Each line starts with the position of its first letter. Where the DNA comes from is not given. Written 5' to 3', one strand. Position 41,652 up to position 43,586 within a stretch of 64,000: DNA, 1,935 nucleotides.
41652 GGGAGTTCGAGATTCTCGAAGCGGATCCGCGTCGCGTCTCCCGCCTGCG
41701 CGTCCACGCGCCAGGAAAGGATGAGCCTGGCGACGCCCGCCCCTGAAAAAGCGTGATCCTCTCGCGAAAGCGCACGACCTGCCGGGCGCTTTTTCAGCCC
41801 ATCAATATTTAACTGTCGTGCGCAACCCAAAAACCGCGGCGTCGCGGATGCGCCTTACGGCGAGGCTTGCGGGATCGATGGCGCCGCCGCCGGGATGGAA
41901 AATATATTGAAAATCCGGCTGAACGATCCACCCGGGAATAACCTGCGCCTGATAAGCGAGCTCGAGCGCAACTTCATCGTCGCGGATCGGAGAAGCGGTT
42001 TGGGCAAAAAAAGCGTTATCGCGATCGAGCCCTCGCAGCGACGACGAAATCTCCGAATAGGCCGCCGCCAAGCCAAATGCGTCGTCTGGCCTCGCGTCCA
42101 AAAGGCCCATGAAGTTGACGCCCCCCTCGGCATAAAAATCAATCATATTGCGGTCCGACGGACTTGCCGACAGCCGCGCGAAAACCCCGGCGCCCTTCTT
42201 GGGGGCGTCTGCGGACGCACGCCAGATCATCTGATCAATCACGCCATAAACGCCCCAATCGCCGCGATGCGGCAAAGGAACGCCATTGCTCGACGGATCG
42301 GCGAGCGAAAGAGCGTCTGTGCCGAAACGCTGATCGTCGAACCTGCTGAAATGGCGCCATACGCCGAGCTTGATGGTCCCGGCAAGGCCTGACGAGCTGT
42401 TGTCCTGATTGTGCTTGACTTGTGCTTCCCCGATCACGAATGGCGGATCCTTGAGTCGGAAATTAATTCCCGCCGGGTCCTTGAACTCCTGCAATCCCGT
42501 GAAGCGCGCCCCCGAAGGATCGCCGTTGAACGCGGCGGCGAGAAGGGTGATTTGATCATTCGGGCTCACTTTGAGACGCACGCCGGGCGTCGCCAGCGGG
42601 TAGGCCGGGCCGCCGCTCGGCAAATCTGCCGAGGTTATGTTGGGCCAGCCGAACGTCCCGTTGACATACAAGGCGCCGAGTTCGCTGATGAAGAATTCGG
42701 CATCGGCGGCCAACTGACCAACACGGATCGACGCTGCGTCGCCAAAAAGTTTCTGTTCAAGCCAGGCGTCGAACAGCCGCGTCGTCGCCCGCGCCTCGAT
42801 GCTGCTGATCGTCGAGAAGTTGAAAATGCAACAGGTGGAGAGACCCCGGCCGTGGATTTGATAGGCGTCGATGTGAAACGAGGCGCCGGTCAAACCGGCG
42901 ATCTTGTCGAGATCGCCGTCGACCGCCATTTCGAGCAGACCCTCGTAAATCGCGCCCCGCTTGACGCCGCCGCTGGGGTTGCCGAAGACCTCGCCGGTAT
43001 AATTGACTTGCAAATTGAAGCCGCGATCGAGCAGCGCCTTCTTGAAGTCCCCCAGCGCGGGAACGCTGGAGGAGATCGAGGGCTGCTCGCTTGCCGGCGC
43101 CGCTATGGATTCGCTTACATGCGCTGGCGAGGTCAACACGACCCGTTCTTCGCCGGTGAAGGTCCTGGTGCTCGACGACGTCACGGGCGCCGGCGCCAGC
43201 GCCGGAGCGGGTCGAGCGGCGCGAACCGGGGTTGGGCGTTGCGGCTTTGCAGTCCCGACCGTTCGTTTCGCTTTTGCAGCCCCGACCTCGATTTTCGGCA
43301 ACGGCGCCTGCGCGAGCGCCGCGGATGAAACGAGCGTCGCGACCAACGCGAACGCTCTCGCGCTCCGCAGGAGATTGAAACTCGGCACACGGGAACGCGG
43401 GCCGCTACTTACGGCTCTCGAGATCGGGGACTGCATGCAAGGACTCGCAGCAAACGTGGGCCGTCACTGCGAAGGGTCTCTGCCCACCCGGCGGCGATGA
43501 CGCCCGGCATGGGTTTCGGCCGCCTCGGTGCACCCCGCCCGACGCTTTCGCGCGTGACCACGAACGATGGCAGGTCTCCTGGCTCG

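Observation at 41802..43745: Cobalamin riboswitch controlling an OprB-family porin, inserted antisense between corC and lnt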

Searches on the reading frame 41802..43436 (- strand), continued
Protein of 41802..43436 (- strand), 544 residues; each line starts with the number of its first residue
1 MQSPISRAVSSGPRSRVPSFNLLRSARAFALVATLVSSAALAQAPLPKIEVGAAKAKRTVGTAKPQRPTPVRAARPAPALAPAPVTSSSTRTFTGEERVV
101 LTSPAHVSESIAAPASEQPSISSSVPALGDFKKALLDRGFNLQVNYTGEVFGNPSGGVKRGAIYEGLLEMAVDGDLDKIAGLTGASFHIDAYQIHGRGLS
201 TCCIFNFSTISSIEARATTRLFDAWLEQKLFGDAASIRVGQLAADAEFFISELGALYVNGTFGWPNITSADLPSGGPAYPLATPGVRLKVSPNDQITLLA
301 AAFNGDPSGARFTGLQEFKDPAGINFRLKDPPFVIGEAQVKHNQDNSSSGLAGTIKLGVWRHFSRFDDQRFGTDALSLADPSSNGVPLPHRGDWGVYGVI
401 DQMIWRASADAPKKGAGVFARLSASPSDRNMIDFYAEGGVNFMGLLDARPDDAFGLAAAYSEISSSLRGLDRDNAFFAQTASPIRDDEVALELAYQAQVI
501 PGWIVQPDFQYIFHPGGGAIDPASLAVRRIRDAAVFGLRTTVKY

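Call 103: find_homologous_proteins(query=L174:2857-4257:+)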
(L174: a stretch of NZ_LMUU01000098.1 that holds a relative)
Query L174:2857-4257:+ (467 aa): 2931 proteins with E <= 0.001 among 8000 candidates; the best 120 are listed.
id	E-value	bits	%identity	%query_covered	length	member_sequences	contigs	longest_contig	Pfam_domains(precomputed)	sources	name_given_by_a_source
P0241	0.0e+0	1020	100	97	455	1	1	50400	PF04966.19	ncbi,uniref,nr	ncbi:carbohydrate porin [Beijerinckia sp. L45]|uniref:carbohydrate porin n=1 Tax=Beijerinckia sp. L4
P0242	3.9e-259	878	84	100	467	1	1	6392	PF04966.19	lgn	-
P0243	1.8e-239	813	80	97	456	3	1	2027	PF04966.19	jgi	jgi:porin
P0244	7.4e-235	798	79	95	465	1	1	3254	PF04966.19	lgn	-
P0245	5.3e-229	779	78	95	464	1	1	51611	PF04966.19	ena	-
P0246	2.0e-227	774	73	100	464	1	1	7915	PF04966.19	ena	-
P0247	4.1e-216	736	73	95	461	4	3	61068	PF04966.19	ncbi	-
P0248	1.5e-213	728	70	98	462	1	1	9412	PF04966.19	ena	-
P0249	1.1e-212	725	70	98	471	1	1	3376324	PF04966.19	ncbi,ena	-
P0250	9.1e-204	696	72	88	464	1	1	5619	PF04966.19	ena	-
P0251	1.1e-203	695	67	99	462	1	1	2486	PF04966.19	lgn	-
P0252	1.3e-203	695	70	92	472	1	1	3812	PF04966.19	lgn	-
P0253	3.9e-203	694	67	99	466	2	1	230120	PF04966.19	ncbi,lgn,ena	-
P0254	1.5e-202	692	68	99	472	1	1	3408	PF04966.19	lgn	-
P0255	2.0e-201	688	66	99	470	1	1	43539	PF04966.19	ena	-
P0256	9.3e-201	686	66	100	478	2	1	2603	PF04966.19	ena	-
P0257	1.4e-200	685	72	88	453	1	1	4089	PF04966.19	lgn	-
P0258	3.1e-200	684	70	92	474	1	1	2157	PF04966.19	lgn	-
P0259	9.1e-199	679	70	92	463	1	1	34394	PF04966.19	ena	-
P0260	2.3e-197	675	68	95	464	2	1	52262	PF04966.19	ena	-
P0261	5.8e-197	673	65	100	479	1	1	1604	PF04966.19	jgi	jgi:porin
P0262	8.1e-196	669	67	95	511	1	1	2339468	PF04966.19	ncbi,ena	-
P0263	1.3e-195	669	69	88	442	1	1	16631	PF04966.19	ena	-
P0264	5.9e-195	667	67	96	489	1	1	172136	PF04966.19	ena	-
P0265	3.9e-194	664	64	99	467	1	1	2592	PF04966.19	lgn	-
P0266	4.1e-194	664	69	92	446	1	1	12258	PF04966.19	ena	-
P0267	1.5e-193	662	67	92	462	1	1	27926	PF04966.19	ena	-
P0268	2.1e-193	662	68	94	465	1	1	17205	PF04966.19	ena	-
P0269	6.8e-193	660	65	98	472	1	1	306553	PF04966.19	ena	-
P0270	3.1e-192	658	64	98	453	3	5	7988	PF04966.19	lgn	-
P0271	2.8e-191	654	62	99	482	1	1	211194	PF04966.19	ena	-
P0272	3.4e-191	654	65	96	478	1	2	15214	PF04966.19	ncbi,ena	-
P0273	8.2e-191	653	64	99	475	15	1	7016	PF04966.19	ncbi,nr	ncbi:MAG: carbohydrate porin [Beijerinckiaceae bacterium]|nr:carbohydrate porin [Beijerinckiaceae ba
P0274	3.9e-190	651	69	88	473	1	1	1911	PF04966.19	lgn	-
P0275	3.7e-189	648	64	100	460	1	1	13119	PF04966.19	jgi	jgi:porin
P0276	3.9e-189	647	66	92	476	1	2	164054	PF04966.19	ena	-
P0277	1.2e-188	646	65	97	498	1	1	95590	PF04966.19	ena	-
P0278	1.9e-188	645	64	97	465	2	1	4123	PF04966.19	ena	-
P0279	3.0e-188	645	66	95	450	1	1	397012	PF04966.19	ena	-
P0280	9.5e-188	643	66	92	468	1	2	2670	PF04966.19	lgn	-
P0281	2.0e-187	642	63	98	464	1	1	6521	PF04966.19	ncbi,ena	-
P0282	2.2e-187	642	66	92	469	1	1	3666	PF04966.19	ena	-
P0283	3.2e-187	641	62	99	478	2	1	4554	PF04966.19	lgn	-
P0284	8.9e-187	640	68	89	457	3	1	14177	PF04966.19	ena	-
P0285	9.8e-187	640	64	98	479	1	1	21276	PF04966.19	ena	-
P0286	1.3e-186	639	62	98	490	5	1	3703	PF04966.19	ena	-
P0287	1.4e-186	639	64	94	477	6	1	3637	PF04966.19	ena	-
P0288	2.6e-186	638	66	89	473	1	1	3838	PF04966.19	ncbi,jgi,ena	jgi:porin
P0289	3.0e-185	635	62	100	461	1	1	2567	PF04966.19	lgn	-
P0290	4.2e-184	631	61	99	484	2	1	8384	PF04966.19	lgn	-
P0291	8.3e-184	630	65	95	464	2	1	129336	PF04966.19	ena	-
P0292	7.4e-183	627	63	96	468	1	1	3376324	PF04966.19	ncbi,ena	-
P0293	9.3e-183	626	62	99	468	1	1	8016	PF04966.19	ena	-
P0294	1.3e-181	623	61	100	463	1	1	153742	PF04966.19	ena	-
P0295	2.2e-181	622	61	99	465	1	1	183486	PF04966.19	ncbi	-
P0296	4.6e-181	621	65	95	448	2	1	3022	PF04966.19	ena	-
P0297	6.6e-181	620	61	100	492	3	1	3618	PF04966.19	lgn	-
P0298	2.9e-180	618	60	98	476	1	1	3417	PF04966.19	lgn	-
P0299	1.3e-178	613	62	98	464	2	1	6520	PF04966.19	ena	-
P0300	1.8e-178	612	61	100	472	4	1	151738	PF04966.19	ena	-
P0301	2.7e-178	612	63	94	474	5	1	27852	PF04966.19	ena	-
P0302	2.0e-175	602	66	88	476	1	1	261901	PF04966.19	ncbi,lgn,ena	-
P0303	3.3e-175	601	60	96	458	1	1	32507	PF04966.19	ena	-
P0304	2.6e-174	599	64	89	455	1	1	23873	PF04966.19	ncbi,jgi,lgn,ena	jgi:porin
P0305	1.4e-172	593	60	94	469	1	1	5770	PF04966.19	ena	-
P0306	9.2e-172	590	59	97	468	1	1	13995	PF04966.19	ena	-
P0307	1.6e-171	589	59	99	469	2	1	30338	PF04966.19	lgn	-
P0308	4.5e-171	588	58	98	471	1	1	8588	PF04966.19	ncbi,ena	-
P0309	4.4e-169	581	62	89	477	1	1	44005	PF04966.19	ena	-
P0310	1.9e-168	579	59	91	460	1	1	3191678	PF04966.19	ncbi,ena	-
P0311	3.3e-168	578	57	98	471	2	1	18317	PF04966.19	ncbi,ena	-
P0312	3.0e-167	575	58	97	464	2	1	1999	PF04966.19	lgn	-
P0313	7.7e-167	574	60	89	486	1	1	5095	PF04966.19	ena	-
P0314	1.1e-166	573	58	99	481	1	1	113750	PF04966.19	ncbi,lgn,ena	-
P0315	2.1e-166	572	60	96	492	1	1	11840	PF04966.19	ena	-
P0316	3.0e-165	569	63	88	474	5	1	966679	PF04966.19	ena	-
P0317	3.6e-164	565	59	95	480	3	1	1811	PF04966.19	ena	-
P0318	2.8e-163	562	57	98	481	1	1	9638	PF04966.19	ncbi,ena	-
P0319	3.7e-163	562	61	88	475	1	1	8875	PF04966.19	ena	-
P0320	1.6e-162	560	59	89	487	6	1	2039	PF04966.19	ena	-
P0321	5.7e-162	558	61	89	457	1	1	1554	PF04966.19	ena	-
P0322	1.8e-161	556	59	96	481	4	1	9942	PF04966.19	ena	-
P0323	2.3e-159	549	56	97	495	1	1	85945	PF04966.19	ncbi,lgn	-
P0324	1.2e-158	547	58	97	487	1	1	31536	PF04966.19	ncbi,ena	-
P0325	1.7e-158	546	58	88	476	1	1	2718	PF04966.19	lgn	-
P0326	4.9e-158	545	59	89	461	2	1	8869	PF04966.19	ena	-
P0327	1.8e-157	543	58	93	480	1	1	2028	PF04966.19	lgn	-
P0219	2.1e-156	540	56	99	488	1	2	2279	PF04966.19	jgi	jgi:porin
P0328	1.2e-155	537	57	92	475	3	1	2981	PF04966.19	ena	-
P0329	1.8e-154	533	55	99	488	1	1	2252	PF04966.19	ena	-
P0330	1.8e-153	530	58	92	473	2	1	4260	PF04966.19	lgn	-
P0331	1.3e-152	527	54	98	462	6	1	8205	PF04966.19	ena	-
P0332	1.1e-151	524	56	88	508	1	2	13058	PF04966.19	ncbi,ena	-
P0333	1.9e-151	523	56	92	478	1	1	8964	PF04966.19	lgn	-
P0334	2.2e-151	523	59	85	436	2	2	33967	PF04966.19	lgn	-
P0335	4.8e-151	522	55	96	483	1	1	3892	PF04966.19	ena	-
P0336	9.2e-149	514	53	99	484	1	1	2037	PF04966.19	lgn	-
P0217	1.6e-147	510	58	88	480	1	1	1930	PF04966.19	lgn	-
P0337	4.1e-147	509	53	98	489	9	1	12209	PF04966.19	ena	-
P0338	5.6e-147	508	52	99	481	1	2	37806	PF04966.19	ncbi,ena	-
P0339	1.6e-145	504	55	98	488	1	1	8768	PF04966.19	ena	-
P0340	2.5e-145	503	55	94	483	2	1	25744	PF04966.19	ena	-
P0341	2.6e-145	503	80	58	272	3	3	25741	PF04966.19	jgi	jgi:porin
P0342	3.9e-145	502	53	98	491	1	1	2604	PF04966.19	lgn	-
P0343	4.2e-145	502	69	68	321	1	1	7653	PF04966.19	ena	-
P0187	6.9e-143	495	51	98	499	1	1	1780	PF04966.19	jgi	-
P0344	1.8e-140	487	51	98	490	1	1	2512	PF04966.19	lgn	-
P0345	3.3e-140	486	52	98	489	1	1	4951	PF04966.19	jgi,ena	-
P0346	4.7e-140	486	53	98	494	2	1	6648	PF04966.19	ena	-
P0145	1.1e-139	484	51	99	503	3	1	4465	PF04966.19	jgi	jgi:porin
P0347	5.8e-139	482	50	99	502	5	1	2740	PF04966.19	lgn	-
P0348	1.2e-137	478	53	92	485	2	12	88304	PF04966.19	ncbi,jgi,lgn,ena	jgi:porin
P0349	2.8e-137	476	53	90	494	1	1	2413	PF04966.19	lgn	-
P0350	7.0e-137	475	52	91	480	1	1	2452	PF04966.19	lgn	-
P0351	1.7e-136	474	54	88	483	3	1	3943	PF04966.19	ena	-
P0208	1.0e-135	471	51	100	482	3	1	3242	PF04966.19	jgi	jgi:porin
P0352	1.1e-135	471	51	95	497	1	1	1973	PF04966.19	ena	-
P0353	1.6e-135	471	52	92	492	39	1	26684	PF04966.19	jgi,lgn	-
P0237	9.8e-135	468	53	100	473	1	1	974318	PF04966.19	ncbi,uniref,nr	ncbi:carbohydrate porin [Microvirga alba]|uniref:Carbohydrate porin n=1 Tax=Microvirga alba TaxID=27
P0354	1.3e-134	468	54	88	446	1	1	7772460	PF04966.19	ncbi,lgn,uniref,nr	ncbi:carbohydrate porin [Methylobacterium nodulans]|uniref:Carbohydrate-selective porin OprB n=1 Tax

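Call 104: find_encoding_contigs(protein=P0242, flank=6000, max_places=2)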
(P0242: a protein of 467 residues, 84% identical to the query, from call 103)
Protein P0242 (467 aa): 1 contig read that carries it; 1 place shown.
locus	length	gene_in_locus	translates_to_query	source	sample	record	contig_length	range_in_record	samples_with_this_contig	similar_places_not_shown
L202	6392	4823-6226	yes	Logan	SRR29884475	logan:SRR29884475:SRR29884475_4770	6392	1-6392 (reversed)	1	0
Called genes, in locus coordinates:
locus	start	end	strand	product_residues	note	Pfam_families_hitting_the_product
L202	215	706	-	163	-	-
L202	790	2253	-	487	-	PF13241:NAD_binding_7, PF00590:TP_methylase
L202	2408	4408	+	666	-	PF01594:AI-2E_transport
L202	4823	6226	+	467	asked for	PF04966:OprB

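Call 105: find_encoding_contigs(protein=P0245, flank=8000, max_places=2)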
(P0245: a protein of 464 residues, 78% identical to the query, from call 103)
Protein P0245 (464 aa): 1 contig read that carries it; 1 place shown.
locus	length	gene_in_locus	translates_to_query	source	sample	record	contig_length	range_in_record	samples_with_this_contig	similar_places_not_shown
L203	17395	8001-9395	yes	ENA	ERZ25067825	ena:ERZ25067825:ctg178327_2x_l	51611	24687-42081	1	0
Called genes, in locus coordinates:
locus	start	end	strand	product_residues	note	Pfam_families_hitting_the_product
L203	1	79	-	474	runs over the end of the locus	PF01381:HTH_3, PF12844:HTH_19, PF13560:HTH_31, PF06114:Peptidase_M78, PF09856:ScfRs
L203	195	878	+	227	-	PF00196:GerE, PF08281:Sigma70_r4_2 (weak)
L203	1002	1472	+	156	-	-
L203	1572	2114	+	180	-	PF03551:PadR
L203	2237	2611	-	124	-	PF21018:BipA_C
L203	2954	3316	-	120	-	PF22042:EF-G_D2 (faint)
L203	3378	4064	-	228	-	PF00009:GTP_EFTU, PF01926:MMR_HSR1 (weak)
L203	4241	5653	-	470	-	PF13241:NAD_binding_7, PF00590:TP_methylase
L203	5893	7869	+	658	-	PF01594:AI-2E_transport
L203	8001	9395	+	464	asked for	PF04966:OprB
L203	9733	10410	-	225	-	PF01738:DLH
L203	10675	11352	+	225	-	-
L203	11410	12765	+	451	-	-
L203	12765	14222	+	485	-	PF04773:FecR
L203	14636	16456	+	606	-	PF05226:CHASE2, PF00211:Guanylate_cyc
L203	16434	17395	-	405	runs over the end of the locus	PF00027:cNMP_binding, PF00563:EAL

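Call 106: find_encoding_contigs(protein=P0247, flank=8000, max_places=3)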
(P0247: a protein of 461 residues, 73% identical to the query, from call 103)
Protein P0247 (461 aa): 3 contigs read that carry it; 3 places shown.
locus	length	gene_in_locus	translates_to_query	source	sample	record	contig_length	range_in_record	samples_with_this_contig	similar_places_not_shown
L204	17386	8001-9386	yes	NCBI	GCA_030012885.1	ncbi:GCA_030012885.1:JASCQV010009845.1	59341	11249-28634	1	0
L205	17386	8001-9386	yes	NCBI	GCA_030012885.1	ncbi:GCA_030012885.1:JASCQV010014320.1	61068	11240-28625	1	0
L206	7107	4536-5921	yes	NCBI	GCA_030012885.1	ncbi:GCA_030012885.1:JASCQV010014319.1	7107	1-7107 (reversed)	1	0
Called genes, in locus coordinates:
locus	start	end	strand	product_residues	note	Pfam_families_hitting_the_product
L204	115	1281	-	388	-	PF01546:Peptidase_M20, PF07687:M20_dimer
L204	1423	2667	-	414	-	PF00672:HAMP (weak), PF00512:HisKA, PF02518:HATPase_c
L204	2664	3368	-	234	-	PF00072:Response_reg, PF00486:Trans_reg_C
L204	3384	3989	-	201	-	PF13801:Metal_resist, PF07813:LTXXQ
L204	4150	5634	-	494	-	PF13241:NAD_binding_7, PF00590:TP_methylase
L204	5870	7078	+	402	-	PF01594:AI-2E_transport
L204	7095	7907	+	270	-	-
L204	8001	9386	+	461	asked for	PF04966:OprB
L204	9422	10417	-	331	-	-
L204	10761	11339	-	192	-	PF13180:PDZ_2, PF17820:PDZ_6 (weak)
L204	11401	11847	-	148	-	PF20159:YidB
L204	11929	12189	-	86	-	PF04226:Transgly_assoc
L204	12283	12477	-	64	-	-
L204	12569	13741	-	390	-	PF09557:DUF2382, PF09939:DUF2171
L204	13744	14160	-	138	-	PF09557:DUF2382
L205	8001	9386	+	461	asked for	PF04966:OprB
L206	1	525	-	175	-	?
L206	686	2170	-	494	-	PF13241:NAD_binding_7, PF00590:TP_methylase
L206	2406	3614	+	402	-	PF01594:AI-2E_transport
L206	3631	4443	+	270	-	-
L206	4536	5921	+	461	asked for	PF04966:OprB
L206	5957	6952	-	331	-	-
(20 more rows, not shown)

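Call 115: search_protein_families(library=pfam, proteins=[L155:1296-2837:+, L174:2857-4260:+, L198:1631-3106:+], max_evalue=0.001)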
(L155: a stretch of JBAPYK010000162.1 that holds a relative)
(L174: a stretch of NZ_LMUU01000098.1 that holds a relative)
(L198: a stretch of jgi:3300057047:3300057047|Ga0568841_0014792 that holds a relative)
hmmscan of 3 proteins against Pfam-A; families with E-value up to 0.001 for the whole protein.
L155:1296-2837:+ (513 aa): 1 family
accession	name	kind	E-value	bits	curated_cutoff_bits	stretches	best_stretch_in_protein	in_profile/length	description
PF04966.18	OprB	-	1.1e-87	295.3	22.9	1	121-512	5-371/372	Carbohydrate-selective porin, OprB family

L174:2857-4260:+ (467 aa): 1 family
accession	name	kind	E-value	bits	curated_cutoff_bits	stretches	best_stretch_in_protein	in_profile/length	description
PF04966.18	OprB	-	2.6e-79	267.8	22.9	1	98-466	1-371/372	Carbohydrate-selective porin, OprB family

L198:1631-3106:+ (491 aa): 1 family
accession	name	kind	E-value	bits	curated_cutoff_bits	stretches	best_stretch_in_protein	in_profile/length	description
PF04966.18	OprB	-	9.5e-91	305.4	22.9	1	104-491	2-372/372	Carbohydrate-selective porin, OprB family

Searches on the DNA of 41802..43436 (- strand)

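Call 11: search_rna_families(sources=[L001, L002, L003, L004, L005, L006, L007, L008, L009, L010, L011], threshold=gathering)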
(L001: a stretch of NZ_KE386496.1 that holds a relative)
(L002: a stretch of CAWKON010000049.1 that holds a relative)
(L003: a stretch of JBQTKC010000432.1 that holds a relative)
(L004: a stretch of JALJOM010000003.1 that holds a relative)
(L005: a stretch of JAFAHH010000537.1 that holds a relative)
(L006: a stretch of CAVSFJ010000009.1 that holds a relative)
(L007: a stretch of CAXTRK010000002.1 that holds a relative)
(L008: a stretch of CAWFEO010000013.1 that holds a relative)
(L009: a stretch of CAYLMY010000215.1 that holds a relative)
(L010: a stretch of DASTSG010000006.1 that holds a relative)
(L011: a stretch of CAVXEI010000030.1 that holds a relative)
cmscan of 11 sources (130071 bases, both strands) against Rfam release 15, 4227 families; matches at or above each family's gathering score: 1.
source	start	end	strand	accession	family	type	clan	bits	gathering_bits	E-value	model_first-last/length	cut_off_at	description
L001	5260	5330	+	RF00005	tRNA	Gene; tRNA;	CL00001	72.8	29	1.1e-13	1-71/71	no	tRNA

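Call 15: search_rna_families(sources=[L012, L013, L014], threshold=gathering)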
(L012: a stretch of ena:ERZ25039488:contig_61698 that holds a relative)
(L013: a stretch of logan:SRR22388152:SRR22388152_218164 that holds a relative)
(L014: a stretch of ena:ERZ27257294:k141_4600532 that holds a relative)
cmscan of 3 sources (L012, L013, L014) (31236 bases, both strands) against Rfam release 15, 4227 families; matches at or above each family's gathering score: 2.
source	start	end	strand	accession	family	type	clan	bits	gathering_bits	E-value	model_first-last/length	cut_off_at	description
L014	3957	4027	+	RF00005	tRNA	Gene; tRNA;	CL00001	72.8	29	2.6e-14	1-71/71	no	tRNA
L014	3764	3845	+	RF00005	tRNA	Gene; tRNA;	CL00001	51.7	29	1.6e-08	1-71/71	no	tRNA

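Call 71: search_rna_families(sources=[L174, L160, L155, L136], threshold=gathering)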
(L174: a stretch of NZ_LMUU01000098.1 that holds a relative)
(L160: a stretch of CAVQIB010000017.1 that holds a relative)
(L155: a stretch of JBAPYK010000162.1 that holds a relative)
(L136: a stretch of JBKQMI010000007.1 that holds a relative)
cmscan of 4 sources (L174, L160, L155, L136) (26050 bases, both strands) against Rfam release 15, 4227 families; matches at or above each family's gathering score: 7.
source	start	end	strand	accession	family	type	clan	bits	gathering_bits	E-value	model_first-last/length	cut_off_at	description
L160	4595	4809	+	RF00174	Cobalamin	Cis-reg; riboswitch;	CL00101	124.7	31.5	2.8e-31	1-189/189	no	Cobalamin riboswitch aptamer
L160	2305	2520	+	RF00174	Cobalamin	Cis-reg; riboswitch;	CL00101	110.6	31.5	3.1e-27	1-189/189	no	Cobalamin riboswitch aptamer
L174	2540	2747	+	RF00174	Cobalamin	Cis-reg; riboswitch;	CL00101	109.8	31.5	5.3e-27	1-189/189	no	Cobalamin riboswitch aptamer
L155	874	1085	+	RF00174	Cobalamin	Cis-reg; riboswitch;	CL00101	108.7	31.5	1.1e-26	1-189/189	no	Cobalamin riboswitch aptamer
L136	2506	2576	+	RF00005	tRNA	Gene; tRNA;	CL00001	72.8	29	2.1e-14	1-71/71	no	tRNA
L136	4467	4673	-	RF00174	Cobalamin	Cis-reg; riboswitch;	CL00101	69.7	31.5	1.6e-15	1-189/189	no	Cobalamin riboswitch aptamer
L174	4427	4499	+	RF00005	tRNA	Gene; tRNA;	CL00001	60.1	29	6.8e-11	1-71/71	no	tRNA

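Call 95: search_rna_families(sources=[L194, L195, L196, L198], threshold=gathering)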
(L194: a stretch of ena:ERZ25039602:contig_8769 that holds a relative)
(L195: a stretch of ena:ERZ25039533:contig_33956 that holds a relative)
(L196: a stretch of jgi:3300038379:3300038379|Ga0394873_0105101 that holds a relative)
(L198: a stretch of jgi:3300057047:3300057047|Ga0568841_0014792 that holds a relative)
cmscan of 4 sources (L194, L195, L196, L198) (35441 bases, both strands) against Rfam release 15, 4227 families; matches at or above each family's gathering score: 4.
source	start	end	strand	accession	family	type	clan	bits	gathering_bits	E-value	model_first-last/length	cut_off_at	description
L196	2393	2604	+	RF00174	Cobalamin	Cis-reg; riboswitch;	CL00101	112.3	31.5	1.4e-27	1-189/189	no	Cobalamin riboswitch aptamer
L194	9579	9790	+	RF00174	Cobalamin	Cis-reg; riboswitch;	CL00101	108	31.5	2.3e-26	1-189/189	no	Cobalamin riboswitch aptamer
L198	1080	1415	+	RF00174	Cobalamin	Cis-reg; riboswitch;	CL00101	84.3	31.5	1.4e-19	1-189/189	no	Cobalamin riboswitch aptamer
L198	3625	3698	-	RF00005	tRNA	Gene; tRNA;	CL00001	64.9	29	4.4e-12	1-71/71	no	tRNA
